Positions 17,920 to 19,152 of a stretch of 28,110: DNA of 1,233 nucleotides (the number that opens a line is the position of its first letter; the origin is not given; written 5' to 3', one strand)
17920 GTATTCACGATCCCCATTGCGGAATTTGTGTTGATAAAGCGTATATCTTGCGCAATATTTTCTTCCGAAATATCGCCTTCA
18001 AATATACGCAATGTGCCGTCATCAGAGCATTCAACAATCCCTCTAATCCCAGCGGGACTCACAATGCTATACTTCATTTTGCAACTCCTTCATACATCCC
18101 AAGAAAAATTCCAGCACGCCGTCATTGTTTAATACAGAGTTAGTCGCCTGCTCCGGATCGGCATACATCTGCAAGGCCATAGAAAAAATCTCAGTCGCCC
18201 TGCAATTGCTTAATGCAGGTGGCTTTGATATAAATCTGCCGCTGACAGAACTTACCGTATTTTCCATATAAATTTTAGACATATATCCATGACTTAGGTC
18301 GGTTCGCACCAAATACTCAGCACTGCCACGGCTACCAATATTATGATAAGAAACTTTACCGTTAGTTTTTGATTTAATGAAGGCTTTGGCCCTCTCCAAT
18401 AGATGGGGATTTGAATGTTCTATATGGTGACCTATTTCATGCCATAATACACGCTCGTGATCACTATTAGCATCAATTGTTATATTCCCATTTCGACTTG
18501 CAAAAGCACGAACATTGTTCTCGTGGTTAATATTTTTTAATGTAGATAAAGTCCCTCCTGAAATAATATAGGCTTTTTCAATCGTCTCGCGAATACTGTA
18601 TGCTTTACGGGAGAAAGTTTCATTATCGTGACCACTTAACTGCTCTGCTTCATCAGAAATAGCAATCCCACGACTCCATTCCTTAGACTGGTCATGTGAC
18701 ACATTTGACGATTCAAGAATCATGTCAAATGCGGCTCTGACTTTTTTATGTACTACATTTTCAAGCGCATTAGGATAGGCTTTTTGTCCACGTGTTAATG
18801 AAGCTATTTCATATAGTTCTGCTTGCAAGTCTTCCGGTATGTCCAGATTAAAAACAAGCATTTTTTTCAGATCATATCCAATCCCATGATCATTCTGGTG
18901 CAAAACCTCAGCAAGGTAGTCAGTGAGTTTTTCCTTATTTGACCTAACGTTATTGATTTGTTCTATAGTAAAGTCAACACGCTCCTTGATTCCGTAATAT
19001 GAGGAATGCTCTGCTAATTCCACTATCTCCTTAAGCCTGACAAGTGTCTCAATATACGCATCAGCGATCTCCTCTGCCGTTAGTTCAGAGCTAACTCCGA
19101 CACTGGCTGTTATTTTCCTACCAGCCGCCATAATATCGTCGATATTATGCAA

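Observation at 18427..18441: HExxH zinc-metallopeptidase-type motif in the DdrB-like 1013-aa protein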

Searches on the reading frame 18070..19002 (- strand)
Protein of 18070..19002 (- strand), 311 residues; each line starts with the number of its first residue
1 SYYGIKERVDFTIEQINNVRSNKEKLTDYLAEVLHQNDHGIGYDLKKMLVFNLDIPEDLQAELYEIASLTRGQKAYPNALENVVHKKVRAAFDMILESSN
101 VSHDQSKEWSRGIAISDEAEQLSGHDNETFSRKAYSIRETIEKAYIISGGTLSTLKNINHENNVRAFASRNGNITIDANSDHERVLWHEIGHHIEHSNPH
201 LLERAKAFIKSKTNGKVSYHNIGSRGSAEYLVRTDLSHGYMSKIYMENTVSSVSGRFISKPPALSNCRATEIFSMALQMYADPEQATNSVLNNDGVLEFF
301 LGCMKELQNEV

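Call 9: search_dna_similar(query=window:18070-19002:-, collection=phages, mode=protein, max_rows=30, max_evalue=0.001)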
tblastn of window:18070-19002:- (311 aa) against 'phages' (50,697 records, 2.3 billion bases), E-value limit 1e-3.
Records with a match: 30; places in all: 30; records where one place covers at least 80% of the query: 1.
Best place of each record, by identity: <60% 30.
By first word of the organism name: Escherichia 14; Vibrio 9; Enterobacteria 2; Salmonella 2; Cronobacter 1; Punavirus 1; Xanthomonas 1.
By host as written in the record: - 7; Escherichia coli 7; Salmonella enterica subsp. enterica serovar Indiana J46 2; Escherichia sp. STEC O157 2; Vibrio coralliilyticus P1 2; Cronobacter sakazakii ATCC 29544 1; Escherichia coli MC1061 1; Escherichia coli strain MG1655 Z1 1; and 7 more.
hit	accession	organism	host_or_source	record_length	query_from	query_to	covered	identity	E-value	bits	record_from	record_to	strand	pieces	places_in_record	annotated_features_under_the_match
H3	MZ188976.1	Cronobacter phage JK004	Cronobacter sakazakii ATCC 29544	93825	9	309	97%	40.1%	7e-61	214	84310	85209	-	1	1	hypothetical protein (x2)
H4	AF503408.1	Enterobacteria phage P7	-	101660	84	309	73%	41.0%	5e-41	157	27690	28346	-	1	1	prt: Prt | odaA: OdaA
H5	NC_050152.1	Enterobacteria phage P7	-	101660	84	309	73%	41.0%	5e-41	157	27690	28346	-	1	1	prt: Prt | odaA: OdaA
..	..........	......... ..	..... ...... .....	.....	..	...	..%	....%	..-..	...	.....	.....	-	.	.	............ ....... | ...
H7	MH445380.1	Escherichia phage P1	Escherichia coli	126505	84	309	73%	41.0%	9e-41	156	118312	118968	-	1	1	hypothetical protein | Hxr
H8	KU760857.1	Salmonella phage SJ46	Salmonella enterica subsp. enterica ...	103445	84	309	73%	40.5%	1e-40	156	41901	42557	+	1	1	hypothetical protein | hxr: putative repressor protein Hxr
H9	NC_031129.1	Salmonella phage SJ46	Salmonella enterica subsp. enterica ...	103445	84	309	73%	40.5%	1e-40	156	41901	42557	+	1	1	hypothetical protein | hxr: putative repressor protein Hxr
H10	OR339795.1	Escherichia phage phi456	Escherichia coli MC1061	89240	84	309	73%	40.5%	1e-40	156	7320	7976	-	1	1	DdrB | Hxr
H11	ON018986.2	Escherichia phage JL22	Escherichia coli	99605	84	309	73%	40.5%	1e-40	156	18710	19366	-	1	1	ddrB: putative metallopeptidase | hxr: putative repressor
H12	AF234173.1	Escherichia phage P1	-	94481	84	309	73%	40.5%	1e-40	156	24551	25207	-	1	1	99 pct identical (1 gap) to fragment of P1 sequence deposited as ... | ddrB: DdrB | hxr: Hxr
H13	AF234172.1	Escherichia phage P1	-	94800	84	309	73%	40.5%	1e-40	156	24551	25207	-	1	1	99 pct identical (1 gap) to fragment of P1 sequence deposited as ... | ddrB: DdrB | hxr: Hxr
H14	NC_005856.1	Escherichia phage P1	Escherichia coli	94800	84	309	73%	40.5%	1e-40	156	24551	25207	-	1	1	99 pct identical (1 gap) to fragment of P1 sequence deposited as ... | ddrB: DdrB | hxr: Hxr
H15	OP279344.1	Escherichia phage P1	Escherichia coli strain MG1655 Z1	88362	84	309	73%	40.5%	2e-40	156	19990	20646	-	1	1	ddrB: DdrB | hxr: Hxr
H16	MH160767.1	Escherichia phage vB_EcoM-Ro157c2YLVW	Escherichia sp. STEC O157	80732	84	309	73%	40.5%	2e-40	155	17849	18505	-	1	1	hypothetical protein (x2)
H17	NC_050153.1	Escherichia phage vB_EcoM-Ro157c2YLVW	Escherichia sp. STEC O157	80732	84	309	73%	40.5%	2e-40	155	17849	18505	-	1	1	hypothetical protein (x2)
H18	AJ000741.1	Escherichia phage P1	E. coli K12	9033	84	309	73%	40.5%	2e-40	155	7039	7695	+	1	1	hypothetical protein (x2)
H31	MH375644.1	Vibrio phage YC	Vibrio coralliilyticus P1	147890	185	286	33%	33.6%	2e-5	52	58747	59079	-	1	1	hypothetical protein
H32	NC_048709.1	Vibrio phage YC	Vibrio coralliilyticus P1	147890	185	286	33%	33.6%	2e-5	52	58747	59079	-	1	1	hypothetical protein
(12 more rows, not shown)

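Call 11: get_annotated_region(hit=H14, flank=4000)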
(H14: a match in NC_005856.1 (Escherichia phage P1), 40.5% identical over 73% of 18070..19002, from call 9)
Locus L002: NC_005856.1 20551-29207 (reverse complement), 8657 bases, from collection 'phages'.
description: Enterobacteria phage P1, complete genome.
organism: Escherichia phage P1 (NCBI taxid 2886926)
taxonomy: Viruses; Duplodnaviria; Heunggongvirae; Uroviricota; Caudoviricetes; Punavirus; Punavirus P1
host: Escherichia coli; source: -; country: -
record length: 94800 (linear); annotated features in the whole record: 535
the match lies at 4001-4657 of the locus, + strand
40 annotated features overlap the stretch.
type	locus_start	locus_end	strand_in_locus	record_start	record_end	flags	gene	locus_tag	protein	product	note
misc_feature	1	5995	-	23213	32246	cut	-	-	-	-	99 pct identical (1 gap) to fragment of P1 sequence deposited as locus BPAJ7641 in GenBank Accession Number AJ000741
CDS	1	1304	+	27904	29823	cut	darA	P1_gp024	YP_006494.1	released from the phage upon host infection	defense against restriction; internal head protein that is proteolytically processed during head maturation; region of ...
misc_feature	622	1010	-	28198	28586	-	-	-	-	-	95 pct identical (17 gaps) to locus ATMET11 in GenBank Accession Number X77335 at nt 6544..6932 [the part of ATMET11 ...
CDS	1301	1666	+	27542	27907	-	ddrA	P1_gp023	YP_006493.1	DdrA-like anti-restriction protein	unknown protein function; 100 pct identical to previously identified 121 aa long hypothetical protein product of P1 ...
CDS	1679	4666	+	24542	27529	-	ddrB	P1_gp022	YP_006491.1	DdrB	unknown protein function; possible metallopeptidase; region of aa 1..690 100 pct identical with region of aa 1..690 of ...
CDS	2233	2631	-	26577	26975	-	iddB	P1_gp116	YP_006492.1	IddB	unknown protein function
CDS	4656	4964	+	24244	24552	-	hxr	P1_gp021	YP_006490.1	Hxr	possible repressor; homolog of Xre; region of aa 23-80 28 pct identical to region of aa 2-80 of Xre phage repressor of ...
CDS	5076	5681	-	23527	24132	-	isaB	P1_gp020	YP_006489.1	IsaB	unknown protein function; product 100 pct identical to previously identified hypothetical protein of P1 PID:g2462947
regulatory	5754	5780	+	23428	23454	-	-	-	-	promoter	predicted sigma 70 promoter Pins, perhaps can drive expression of insA and insB; located outside of IS1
regulatory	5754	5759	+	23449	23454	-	-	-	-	minus_35_signal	Pins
regulatory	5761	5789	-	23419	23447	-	-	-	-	promoter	predicted sigma 70 promoter PisaB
regulatory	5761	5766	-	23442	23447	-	-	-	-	minus_10_signal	PisaB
regulatory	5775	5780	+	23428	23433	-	-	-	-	minus_10_signal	Pins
regulatory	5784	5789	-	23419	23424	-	-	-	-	minus_35_signal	PisaB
repeat_region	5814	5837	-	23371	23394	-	-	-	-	-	terminal IR of IS1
CDS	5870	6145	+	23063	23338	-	insA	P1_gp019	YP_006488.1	transposase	IS1 transposition protein InsA; 100 pct identical to gp:ECAE000134_6 [IS1 protein InsA]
misc_feature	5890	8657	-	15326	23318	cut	-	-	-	-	99 pct identical (15 gaps) to fragment of P1 sequence deposited as locus AF125376.2 in GenBank Accession Number AF125376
CDS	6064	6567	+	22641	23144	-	insB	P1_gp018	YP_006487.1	transposase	IS1 transposition protein InsB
CDS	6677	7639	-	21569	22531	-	isaA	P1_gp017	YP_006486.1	IsaA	unknown protein function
CDS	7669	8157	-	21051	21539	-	ssb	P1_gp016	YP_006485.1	single strand DNA binding protein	single-stranded DNA binding protein; product 100 pct identical to previously predicted product of Ssb gene of P1 ...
misc_feature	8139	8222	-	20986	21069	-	-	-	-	-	100 pct identical (0 gaps) to fragment of P1 sequence deposited as locus PP1OP21A in GenBank Accession Number M25412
misc_feature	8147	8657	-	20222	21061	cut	-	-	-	-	100 pct identical (0 gaps) to fragment of P1 sequence deposited as locus BACP117 in GenBank Accession Number X87673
regulatory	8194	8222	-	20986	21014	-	-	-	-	promoter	sigma 70 promoter P2ssb; corresponds to former Pr21; 100 pct identical to promoter ssb-P1 at nt 5654..5682 of P1 ...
regulatory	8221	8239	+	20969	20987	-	-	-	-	promoter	late promoter LPlyz; 100 pct identical to previously identified late promoter of gene 17 at nt 106..124 of P1 sequence ...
CDS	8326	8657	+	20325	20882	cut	lyz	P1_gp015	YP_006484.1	endolysin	product 100 pct identical to previously identified gp17 protein of P1 in GenBank Accession Number CAA61013; region of ...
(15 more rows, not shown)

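Call 12: get_annotated_region(hit=H11, flank=3500)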
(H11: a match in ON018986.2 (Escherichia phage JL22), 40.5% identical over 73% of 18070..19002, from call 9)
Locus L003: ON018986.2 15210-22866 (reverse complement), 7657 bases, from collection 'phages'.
description: Escherichia phage JL22, complete genome.
organism: Escherichia phage JL22 (NCBI taxid 2930398)
taxonomy: Viruses; Duplodnaviria; Heunggongvirae; Uroviricota; Caudoviricetes; Punavirus
host: Escherichia coli; source: duck fecal; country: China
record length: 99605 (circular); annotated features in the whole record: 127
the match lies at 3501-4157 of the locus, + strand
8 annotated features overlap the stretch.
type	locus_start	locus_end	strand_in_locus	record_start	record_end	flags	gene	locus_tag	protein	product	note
CDS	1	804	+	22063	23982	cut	-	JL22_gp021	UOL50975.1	hypothetical protein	darA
CDS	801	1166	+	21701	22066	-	-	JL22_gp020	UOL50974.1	hypothetical protein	ddrA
CDS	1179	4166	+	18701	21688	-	ddrB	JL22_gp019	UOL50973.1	putative metallopeptidase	-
CDS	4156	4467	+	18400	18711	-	hxr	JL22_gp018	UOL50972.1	putative repressor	hxr; Phage protein,possible repressor; homolog of Xre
CDS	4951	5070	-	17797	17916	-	-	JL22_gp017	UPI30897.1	hypothetical protein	gp17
CDS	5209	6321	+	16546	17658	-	ompD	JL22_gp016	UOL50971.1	outer membrane porin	ompD; Outer membrane porin OmpD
CDS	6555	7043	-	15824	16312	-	sbb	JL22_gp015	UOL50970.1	single stranded DNA-binding protein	-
CDS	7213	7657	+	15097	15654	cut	lyz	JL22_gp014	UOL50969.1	lysin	lyz; lysin, 1,4-beta-N-acetylmuramidase or lysozyme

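Call 13: get_annotated_region(hit=H3, flank=4000)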
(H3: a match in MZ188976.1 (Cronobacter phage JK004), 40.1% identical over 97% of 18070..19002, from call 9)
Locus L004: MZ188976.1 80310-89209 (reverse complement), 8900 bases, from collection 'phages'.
description: Cronobacter phage JK004, complete genome.
organism: Cronobacter phage JK004 (NCBI taxid 2835891)
taxonomy: Viruses; Duplodnaviria; Heunggongvirae; Uroviricota; Caudoviricetes
host: Cronobacter sakazakii ATCC 29544; source: flour; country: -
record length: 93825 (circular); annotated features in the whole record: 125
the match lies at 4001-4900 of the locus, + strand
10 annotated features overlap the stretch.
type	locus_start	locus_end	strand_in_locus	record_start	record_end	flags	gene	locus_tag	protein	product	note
CDS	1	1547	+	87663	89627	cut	-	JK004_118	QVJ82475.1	hypothetical protein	gene_118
CDS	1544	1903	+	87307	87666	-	-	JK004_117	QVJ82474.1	hypothetical protein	gene_117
CDS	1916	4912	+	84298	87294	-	-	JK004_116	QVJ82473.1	hypothetical protein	gene_116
CDS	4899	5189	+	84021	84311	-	-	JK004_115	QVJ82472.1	hypothetical protein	gene_115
CDS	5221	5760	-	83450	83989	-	-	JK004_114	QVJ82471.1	hypothetical protein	gene_114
CDS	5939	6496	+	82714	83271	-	-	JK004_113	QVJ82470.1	hypothetical protein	gene_113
CDS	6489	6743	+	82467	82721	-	-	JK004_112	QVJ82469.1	hypothetical protein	gene_112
CDS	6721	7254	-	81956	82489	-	-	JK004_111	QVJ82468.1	hypothetical protein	gene_111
CDS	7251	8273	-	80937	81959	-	-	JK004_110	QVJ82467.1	hypothetical protein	gene_110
CDS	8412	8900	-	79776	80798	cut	-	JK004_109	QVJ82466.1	hypothetical protein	gene_109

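Call 23: search_protein_families(library=pfam, proteins=[L002:3950-4663:+, L004:4196-4909:+], max_evalue=10)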
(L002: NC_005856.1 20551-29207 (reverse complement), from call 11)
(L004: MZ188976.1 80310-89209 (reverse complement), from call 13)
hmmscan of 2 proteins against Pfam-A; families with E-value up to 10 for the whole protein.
L002:3950-4663:+ (238 aa): 0 families

L004:4196-4909:+ (238 aa): 2 families
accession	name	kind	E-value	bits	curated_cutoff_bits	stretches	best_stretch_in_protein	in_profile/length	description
PF14560.12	Ubiquitin_2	-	0.033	15.1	23.1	1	163-220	6-62/86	Ubiquitin-like domain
PF16286.10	DUF4932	-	0.13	12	28.7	1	94-142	200-246/332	Domain of unknown function (DUF4932)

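Call 62: search_protein_families(library=pfam, proteins=[L002:4656-4961:+], max_evalue=0.1)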
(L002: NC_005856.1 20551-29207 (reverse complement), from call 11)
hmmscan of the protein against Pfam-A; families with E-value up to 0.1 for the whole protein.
L002:4656-4961:+ (102 aa): 0 families
